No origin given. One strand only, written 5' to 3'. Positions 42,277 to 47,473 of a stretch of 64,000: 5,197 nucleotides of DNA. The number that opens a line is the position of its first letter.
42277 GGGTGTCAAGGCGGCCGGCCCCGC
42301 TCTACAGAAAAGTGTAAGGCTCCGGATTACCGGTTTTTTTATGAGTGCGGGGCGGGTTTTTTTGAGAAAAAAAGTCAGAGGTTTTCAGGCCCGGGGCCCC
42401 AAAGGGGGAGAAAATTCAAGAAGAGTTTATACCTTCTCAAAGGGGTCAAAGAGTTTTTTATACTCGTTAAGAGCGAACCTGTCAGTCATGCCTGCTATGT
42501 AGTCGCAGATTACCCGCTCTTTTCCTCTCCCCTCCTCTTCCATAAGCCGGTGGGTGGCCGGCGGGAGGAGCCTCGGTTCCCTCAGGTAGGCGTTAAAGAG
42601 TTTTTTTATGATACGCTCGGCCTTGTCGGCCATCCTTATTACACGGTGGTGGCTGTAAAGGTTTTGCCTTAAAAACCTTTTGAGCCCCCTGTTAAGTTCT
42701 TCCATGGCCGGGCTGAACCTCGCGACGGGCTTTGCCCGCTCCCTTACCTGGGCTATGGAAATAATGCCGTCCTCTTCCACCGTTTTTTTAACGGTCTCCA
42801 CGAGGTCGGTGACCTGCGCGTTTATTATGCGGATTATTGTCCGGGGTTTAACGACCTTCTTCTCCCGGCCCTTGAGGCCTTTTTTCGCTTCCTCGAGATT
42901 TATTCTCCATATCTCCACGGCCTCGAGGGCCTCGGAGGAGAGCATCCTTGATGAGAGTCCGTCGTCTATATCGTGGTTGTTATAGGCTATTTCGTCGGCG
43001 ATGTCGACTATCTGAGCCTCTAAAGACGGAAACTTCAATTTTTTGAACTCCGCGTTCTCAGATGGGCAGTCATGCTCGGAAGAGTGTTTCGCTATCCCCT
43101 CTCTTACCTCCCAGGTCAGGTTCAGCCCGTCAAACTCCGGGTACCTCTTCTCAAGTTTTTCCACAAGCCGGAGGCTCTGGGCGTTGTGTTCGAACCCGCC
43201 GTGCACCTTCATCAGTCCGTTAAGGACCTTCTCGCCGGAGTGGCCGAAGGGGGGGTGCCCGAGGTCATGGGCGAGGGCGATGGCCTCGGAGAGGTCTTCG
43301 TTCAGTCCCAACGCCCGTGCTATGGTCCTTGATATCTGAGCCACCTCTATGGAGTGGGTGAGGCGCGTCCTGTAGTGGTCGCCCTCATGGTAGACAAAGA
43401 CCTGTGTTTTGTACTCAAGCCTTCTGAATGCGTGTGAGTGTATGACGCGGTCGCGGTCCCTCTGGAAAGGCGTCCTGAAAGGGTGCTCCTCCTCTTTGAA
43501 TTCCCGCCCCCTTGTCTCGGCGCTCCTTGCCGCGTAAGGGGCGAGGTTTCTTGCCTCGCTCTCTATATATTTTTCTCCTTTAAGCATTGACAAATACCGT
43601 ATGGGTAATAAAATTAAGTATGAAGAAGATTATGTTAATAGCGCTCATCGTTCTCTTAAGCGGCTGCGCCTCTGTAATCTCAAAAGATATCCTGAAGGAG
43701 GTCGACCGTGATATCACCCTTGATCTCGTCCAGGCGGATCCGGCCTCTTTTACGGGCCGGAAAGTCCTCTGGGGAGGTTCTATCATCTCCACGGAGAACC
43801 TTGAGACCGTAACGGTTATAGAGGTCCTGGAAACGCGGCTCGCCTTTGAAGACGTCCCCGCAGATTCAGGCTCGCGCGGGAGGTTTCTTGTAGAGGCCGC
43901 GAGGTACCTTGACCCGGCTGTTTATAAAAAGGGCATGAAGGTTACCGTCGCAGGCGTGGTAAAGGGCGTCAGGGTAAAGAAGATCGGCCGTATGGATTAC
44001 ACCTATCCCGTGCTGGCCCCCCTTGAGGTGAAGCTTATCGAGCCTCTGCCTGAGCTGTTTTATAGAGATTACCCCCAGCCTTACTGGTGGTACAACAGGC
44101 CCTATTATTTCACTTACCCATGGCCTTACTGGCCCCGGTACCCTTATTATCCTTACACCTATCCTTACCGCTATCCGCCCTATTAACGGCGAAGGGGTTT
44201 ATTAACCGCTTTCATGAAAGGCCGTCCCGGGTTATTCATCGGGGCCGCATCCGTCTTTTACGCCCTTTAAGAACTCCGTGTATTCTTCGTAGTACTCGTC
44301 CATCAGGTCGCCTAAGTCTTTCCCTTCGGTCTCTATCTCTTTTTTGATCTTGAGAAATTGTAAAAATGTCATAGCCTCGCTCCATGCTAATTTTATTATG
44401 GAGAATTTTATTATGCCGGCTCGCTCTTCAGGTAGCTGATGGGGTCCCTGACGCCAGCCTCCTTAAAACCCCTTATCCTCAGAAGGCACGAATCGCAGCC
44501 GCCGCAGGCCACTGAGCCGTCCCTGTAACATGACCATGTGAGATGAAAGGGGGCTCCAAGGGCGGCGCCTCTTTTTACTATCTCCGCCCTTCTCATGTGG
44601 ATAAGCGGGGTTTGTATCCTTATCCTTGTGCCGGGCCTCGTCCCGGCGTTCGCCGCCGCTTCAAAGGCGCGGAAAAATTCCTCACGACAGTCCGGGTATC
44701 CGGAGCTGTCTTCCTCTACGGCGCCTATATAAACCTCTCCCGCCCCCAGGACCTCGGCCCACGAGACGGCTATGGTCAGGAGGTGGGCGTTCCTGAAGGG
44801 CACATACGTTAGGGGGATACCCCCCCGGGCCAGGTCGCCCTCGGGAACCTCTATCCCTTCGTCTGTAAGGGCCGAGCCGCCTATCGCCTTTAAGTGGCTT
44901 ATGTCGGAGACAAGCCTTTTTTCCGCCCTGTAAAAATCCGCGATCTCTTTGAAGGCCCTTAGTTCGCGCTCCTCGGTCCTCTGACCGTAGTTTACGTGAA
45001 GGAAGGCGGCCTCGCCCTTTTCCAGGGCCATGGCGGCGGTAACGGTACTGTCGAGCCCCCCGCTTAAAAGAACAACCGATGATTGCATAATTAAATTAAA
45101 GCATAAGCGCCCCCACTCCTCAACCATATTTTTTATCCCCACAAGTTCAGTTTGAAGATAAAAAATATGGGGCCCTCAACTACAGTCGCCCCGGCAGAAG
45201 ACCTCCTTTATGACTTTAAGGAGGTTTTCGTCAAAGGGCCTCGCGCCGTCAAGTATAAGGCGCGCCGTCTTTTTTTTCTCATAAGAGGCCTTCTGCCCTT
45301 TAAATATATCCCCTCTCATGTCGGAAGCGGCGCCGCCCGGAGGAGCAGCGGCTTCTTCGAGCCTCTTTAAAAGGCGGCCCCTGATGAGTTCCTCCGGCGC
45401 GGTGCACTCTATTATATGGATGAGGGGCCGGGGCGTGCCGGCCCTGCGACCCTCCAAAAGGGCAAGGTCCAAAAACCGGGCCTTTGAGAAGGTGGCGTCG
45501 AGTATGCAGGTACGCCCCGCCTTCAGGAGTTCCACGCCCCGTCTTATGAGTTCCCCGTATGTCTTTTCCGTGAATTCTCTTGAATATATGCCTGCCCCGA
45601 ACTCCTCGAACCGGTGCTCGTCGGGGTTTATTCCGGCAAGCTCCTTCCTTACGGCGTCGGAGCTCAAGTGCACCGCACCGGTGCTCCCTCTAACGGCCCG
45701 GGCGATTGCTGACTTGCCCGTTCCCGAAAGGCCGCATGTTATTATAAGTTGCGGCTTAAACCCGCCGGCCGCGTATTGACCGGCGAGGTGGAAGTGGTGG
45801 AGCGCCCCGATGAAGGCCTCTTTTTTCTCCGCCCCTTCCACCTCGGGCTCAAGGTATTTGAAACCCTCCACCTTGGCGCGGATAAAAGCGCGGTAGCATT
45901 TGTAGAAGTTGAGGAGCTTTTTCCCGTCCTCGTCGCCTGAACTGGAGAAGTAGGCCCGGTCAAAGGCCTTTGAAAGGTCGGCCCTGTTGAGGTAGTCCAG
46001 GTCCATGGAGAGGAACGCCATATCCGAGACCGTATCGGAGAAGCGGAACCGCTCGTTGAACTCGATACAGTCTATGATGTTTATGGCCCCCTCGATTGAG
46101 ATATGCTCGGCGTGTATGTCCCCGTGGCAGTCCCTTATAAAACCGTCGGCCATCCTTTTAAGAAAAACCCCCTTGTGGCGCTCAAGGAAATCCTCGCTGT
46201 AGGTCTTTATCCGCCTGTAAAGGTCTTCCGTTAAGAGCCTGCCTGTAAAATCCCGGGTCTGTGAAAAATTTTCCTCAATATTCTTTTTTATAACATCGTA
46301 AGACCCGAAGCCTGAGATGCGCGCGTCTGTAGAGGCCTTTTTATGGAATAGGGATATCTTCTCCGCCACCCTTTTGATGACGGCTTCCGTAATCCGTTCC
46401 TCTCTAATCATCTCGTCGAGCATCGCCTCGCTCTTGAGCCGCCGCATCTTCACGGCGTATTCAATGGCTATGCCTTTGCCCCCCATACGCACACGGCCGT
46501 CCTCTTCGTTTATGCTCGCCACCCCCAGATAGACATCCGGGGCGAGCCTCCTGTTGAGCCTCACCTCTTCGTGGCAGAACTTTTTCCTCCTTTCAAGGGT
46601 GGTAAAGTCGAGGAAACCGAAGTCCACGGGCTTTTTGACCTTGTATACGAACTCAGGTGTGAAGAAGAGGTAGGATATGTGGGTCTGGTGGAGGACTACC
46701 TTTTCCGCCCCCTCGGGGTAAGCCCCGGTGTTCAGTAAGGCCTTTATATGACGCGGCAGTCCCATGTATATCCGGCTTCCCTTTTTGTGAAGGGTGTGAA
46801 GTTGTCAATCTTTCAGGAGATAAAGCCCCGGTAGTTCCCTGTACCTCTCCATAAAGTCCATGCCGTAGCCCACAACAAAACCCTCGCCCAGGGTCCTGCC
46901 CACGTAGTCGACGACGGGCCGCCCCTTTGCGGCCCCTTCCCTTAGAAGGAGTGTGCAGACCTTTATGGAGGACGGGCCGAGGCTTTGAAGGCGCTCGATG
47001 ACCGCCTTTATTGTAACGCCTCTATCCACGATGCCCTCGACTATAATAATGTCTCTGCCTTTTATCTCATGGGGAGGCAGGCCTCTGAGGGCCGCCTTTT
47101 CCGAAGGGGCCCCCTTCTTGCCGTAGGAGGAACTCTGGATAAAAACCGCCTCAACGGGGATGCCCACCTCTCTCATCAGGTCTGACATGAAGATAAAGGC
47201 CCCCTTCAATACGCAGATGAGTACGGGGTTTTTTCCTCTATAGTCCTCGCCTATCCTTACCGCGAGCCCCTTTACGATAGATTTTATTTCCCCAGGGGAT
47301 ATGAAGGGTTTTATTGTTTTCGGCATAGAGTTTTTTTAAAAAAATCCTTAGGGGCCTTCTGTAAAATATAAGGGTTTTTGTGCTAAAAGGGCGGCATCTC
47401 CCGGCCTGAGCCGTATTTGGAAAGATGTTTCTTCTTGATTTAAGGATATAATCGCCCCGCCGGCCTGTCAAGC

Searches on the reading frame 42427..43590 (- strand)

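Call 42: search_protein_families(library=pfam, proteins=[window:42427-43590:-], max_evalue=0.00001)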
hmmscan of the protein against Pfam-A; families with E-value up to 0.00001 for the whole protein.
window:42427-43590:- (387 aa): 2 families
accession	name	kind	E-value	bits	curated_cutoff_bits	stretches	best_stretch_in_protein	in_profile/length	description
PF13286.11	HD_assoc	-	9.7e-30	103.4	22.2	1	291-379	2-91/91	Phosphohydrolase-associated domain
PF01966.28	HD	-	2.7e-19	70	22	1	76-202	1-114/116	HD domain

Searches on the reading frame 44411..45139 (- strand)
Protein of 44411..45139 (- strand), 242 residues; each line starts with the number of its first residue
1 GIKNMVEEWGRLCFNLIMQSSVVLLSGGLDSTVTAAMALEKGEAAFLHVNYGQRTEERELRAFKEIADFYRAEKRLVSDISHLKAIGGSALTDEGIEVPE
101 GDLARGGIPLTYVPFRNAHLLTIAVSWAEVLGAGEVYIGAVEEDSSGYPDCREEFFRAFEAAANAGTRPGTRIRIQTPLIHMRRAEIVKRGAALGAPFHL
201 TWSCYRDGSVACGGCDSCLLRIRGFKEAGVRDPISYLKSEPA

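Call 42: search_protein_families(library=pfam, proteins=[window:44411-45139:-], max_evalue=0.00001)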
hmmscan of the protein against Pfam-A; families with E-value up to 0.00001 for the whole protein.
window:44411-45139:- (242 aa): 1 family
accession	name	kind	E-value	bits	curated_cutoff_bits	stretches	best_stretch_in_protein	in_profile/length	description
PF06508.19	QueC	-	4.3e-68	229.4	22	1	21-228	2-209/210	Queuosine biosynthesis protein QueC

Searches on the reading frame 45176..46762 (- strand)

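Call 42: search_protein_families(library=pfam, proteins=[window:45176-46762:-], max_evalue=0.00001)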
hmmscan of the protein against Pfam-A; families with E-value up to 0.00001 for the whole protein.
window:45176-46762:- (528 aa): 1 family
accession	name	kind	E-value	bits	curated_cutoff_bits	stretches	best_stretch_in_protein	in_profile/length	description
PF13671.12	AAA_33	-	6.2e-20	72.4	27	1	339-495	1-141/143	AAA domain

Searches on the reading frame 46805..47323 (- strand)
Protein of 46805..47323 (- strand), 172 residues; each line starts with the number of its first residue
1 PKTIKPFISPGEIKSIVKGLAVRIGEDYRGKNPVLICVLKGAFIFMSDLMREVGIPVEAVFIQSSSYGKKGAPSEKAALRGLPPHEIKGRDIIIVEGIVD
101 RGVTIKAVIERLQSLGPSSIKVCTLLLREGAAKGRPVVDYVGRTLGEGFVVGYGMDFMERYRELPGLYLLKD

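Call 42: search_protein_families(library=pfam, proteins=[window:46805-47323:-], max_evalue=0.00001)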
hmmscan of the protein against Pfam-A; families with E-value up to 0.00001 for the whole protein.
window:46805-47323:- (172 aa): 1 family
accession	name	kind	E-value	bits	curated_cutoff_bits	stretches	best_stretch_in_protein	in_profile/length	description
PF00156.33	Pribosyltran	-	4.1e-24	85.1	26.3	1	13-157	11-157/158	Phosphoribosyl transferase domain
